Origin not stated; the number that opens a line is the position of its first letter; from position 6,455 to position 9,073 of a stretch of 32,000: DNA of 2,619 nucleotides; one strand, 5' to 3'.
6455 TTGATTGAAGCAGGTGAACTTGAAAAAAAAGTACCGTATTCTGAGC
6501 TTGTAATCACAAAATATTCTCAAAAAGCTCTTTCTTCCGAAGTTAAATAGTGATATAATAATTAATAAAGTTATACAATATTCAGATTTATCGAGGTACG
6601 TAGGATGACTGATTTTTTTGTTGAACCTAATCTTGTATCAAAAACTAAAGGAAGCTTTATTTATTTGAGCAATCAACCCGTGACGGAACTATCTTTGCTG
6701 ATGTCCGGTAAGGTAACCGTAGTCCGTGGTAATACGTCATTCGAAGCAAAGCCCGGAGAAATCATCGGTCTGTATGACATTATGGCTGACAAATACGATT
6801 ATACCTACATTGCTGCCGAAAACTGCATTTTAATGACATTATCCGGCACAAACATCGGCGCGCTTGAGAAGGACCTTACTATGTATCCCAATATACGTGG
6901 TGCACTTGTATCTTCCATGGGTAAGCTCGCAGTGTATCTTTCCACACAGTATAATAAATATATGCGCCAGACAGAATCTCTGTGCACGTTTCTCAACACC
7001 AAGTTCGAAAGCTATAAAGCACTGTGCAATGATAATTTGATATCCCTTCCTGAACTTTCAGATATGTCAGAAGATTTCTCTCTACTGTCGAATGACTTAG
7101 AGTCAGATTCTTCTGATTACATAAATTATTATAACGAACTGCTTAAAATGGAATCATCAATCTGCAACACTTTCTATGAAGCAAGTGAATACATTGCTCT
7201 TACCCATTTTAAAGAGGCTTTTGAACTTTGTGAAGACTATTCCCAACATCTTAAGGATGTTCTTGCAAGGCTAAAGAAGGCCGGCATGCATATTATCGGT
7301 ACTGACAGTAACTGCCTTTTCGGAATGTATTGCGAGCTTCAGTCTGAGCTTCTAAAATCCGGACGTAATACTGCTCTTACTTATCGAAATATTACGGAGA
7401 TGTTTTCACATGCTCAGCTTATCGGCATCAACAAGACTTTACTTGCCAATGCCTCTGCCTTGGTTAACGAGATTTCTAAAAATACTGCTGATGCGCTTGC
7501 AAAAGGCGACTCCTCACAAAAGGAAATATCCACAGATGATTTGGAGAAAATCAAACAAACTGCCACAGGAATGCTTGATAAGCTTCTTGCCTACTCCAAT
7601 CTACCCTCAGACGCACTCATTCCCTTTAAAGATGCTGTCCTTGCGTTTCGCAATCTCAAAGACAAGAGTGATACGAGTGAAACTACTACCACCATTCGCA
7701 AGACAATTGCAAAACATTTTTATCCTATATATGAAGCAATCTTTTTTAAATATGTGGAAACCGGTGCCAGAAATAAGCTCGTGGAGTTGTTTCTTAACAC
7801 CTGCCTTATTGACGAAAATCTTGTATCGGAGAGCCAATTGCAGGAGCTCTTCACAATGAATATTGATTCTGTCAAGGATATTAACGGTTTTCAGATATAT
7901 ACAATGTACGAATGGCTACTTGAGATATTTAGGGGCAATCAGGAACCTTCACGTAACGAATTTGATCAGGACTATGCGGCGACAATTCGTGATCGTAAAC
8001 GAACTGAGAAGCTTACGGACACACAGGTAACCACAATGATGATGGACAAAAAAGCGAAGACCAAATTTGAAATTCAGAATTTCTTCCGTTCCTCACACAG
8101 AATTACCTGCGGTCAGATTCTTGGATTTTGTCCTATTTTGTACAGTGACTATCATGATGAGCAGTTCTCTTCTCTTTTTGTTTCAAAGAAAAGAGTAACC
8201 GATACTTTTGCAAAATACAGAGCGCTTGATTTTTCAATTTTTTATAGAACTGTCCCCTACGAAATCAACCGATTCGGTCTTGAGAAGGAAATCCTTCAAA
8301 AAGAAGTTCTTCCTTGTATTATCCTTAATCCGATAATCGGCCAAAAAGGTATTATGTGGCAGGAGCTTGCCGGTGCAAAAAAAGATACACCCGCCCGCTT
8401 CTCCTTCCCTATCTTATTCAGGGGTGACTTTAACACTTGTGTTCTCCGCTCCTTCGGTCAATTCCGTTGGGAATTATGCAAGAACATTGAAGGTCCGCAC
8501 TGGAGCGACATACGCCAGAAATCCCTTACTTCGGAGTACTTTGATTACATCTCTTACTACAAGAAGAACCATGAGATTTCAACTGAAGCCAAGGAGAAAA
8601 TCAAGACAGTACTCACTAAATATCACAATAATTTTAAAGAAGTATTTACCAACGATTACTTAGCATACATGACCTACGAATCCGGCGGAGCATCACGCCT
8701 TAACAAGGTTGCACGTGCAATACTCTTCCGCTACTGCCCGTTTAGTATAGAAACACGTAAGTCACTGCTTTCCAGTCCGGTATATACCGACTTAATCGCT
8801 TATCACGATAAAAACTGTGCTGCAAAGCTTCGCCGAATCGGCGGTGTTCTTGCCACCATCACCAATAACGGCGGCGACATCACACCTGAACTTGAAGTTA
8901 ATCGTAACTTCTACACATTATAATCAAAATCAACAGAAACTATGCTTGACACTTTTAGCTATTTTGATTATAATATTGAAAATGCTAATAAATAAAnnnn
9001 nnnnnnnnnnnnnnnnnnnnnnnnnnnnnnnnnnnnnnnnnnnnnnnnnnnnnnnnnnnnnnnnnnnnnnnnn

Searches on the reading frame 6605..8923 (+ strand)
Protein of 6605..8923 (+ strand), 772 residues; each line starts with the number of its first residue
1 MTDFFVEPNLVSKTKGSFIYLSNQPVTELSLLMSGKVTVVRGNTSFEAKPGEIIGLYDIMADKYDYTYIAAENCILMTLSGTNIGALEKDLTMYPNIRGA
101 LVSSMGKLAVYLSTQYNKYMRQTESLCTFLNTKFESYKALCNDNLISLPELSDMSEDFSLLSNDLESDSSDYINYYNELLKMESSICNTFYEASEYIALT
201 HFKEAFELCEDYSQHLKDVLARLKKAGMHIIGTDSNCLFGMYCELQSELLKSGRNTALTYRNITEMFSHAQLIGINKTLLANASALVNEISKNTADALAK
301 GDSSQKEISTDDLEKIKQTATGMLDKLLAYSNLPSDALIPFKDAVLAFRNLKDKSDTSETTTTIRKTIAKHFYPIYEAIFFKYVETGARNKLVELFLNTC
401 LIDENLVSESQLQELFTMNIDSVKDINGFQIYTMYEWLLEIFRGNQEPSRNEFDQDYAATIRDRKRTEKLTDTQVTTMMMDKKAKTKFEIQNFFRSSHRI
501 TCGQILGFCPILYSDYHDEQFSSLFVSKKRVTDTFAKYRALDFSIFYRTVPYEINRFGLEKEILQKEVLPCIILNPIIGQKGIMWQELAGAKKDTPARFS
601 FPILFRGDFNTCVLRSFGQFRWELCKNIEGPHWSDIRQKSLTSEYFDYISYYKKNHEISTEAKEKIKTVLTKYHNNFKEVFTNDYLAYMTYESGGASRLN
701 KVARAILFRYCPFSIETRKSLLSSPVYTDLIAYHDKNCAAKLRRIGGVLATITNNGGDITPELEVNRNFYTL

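Call 71: search_protein_families(library=pfam, proteins=[window:6605-8923:+], max_evalue=0.00001)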
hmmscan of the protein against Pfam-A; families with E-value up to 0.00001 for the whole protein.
window:6605-8923:+ (772 aa): 1 family
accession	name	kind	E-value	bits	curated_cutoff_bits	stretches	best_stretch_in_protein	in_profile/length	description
PF00027.35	cNMP_binding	-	6.6e-06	26.4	27.5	0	14-83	5-81/89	Cyclic nucleotide-binding domain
